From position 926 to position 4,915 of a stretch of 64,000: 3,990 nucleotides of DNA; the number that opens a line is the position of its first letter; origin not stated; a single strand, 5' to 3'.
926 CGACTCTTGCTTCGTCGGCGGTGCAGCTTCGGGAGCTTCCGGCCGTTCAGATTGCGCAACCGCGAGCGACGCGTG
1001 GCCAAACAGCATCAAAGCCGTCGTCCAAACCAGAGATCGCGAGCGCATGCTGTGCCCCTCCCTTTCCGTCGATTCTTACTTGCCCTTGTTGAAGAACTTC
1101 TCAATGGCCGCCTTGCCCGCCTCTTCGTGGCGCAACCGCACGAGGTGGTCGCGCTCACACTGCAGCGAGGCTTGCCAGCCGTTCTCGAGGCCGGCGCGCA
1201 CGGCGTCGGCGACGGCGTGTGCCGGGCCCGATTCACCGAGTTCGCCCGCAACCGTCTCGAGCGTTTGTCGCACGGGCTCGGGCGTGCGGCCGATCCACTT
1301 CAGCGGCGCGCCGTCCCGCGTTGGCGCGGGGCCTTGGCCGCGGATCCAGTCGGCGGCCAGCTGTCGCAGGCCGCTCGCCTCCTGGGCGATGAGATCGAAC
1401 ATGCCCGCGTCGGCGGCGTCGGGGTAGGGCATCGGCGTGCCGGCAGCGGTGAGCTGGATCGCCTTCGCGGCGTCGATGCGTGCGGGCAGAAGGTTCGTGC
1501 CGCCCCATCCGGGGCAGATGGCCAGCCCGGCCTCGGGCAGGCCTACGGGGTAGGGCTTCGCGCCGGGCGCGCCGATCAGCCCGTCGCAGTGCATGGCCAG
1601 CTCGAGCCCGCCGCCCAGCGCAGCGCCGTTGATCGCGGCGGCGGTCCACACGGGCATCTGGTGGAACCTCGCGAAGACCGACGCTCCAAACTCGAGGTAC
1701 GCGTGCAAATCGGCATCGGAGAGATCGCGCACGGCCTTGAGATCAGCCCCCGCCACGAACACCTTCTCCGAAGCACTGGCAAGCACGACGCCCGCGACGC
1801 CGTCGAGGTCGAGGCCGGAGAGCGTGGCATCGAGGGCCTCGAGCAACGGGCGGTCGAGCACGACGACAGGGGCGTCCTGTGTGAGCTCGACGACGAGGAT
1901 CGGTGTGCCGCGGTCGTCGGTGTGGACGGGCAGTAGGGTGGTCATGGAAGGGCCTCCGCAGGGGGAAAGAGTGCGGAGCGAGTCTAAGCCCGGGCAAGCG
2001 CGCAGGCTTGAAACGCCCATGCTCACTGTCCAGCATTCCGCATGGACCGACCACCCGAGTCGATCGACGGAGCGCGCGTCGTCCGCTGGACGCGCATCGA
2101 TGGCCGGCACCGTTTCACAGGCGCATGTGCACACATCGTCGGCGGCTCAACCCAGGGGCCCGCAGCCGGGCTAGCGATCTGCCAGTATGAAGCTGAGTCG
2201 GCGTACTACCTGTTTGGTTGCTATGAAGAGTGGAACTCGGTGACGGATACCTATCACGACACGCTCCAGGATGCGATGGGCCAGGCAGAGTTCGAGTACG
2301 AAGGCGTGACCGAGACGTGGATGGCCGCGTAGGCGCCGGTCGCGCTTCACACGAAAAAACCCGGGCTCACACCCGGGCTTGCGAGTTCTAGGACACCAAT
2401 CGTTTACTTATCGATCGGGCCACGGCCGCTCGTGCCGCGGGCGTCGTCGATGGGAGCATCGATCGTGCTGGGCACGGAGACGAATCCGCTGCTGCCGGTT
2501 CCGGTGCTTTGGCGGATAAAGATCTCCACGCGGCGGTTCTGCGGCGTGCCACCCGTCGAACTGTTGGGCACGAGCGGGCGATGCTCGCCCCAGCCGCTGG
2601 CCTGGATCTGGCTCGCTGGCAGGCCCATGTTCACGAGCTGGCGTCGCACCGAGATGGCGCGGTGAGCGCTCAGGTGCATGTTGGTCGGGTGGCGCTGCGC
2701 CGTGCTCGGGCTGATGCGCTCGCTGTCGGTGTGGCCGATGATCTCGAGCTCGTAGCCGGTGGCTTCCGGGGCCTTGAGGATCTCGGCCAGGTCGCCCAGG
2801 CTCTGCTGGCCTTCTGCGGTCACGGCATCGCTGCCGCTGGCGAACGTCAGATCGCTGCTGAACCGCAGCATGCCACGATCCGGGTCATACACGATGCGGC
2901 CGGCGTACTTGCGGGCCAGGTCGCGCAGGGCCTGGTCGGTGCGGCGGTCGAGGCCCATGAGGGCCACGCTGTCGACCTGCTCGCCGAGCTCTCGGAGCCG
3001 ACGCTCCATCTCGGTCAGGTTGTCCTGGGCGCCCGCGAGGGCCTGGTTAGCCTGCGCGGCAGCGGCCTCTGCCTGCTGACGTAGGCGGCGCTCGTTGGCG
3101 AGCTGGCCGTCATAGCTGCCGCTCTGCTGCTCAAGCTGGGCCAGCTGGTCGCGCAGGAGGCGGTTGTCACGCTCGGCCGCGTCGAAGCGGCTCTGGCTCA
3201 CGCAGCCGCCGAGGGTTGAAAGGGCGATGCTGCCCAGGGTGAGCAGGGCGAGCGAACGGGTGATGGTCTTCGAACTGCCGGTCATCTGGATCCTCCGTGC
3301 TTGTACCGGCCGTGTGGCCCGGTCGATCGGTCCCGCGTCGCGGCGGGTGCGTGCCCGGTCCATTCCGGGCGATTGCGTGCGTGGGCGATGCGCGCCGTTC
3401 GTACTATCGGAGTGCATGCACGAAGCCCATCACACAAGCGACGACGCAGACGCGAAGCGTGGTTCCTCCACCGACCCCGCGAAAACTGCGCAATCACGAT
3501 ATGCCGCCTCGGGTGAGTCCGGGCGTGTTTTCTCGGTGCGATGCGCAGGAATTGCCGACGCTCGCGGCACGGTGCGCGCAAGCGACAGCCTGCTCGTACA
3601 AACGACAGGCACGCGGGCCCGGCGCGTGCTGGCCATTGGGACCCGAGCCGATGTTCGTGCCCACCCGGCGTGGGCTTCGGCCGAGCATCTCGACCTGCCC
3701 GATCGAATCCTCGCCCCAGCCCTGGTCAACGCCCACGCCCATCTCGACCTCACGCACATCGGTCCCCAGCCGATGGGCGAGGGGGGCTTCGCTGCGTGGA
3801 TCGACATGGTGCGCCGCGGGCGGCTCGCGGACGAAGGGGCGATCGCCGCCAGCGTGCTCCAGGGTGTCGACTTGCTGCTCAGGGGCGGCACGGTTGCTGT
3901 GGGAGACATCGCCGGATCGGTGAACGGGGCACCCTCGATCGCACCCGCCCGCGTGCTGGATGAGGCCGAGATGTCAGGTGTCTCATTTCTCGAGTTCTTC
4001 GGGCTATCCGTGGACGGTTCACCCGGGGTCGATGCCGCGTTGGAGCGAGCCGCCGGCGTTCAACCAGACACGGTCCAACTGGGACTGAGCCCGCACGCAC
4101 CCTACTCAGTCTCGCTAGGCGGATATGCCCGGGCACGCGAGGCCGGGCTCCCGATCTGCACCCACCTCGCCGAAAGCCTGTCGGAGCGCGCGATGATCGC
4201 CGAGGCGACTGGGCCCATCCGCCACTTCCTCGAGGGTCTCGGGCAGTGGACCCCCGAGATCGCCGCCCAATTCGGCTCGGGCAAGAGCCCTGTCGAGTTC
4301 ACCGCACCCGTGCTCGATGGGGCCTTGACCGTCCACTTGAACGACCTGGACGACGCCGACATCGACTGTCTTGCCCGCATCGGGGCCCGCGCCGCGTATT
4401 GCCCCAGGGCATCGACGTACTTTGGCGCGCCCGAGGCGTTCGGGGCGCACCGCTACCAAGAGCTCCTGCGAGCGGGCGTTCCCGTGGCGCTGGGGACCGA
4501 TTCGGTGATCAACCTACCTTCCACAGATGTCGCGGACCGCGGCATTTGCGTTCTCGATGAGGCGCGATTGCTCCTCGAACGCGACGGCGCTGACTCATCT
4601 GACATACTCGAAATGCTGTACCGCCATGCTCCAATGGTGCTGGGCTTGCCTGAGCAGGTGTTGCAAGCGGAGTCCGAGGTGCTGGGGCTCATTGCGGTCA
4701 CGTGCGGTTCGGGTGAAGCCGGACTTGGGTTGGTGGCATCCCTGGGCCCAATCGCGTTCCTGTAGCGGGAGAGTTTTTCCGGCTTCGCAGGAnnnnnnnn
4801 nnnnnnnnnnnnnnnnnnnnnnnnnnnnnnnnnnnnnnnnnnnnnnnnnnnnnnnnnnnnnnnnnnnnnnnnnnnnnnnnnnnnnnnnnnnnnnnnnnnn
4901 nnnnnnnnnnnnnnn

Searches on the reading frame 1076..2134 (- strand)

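Call 51: search_protein_families(library=pfam, proteins=[window:1076-2134:-], max_evalue=0.001)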
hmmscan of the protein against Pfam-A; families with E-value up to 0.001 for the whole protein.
window:1076-2134:- (352 aa): 2 families
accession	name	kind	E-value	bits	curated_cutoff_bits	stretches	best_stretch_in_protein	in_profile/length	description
PF00378.25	ECH_1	-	8.8e-23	81.4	27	1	79-252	6-176/251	Enoyl-CoA hydratase/isomerase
PF16113.10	ECH_2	-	4.8e-12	46.5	27.2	1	81-253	3-175/335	Enoyl-CoA hydratase/isomerase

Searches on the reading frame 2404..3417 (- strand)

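Call 51: search_protein_families(library=pfam, proteins=[window:2404-3417:-], max_evalue=0.001)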
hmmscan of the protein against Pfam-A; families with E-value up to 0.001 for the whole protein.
window:2404-3417:- (337 aa): 1 family
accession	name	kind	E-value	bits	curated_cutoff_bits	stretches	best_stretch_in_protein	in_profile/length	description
PF00691.25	OmpA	-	1.9e-20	73.4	27.2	1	191-295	1-98/98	OmpA family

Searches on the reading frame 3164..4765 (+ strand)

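Call 51: search_protein_families(library=pfam, proteins=[window:3164-4765:+], max_evalue=0.001)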
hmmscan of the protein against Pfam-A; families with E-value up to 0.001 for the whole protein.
window:3164-4765:+ (533 aa): 2 families
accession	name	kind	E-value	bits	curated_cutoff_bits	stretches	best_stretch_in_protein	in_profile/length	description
PF01979.26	Amidohydro_1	-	3.1e-14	53.4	25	1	182-498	1-303/345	Amidohydrolase family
PF07969.17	Amidohydro_3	-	3.1e-06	27.4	29.7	0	390-448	316-376/472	Amidohydrolase family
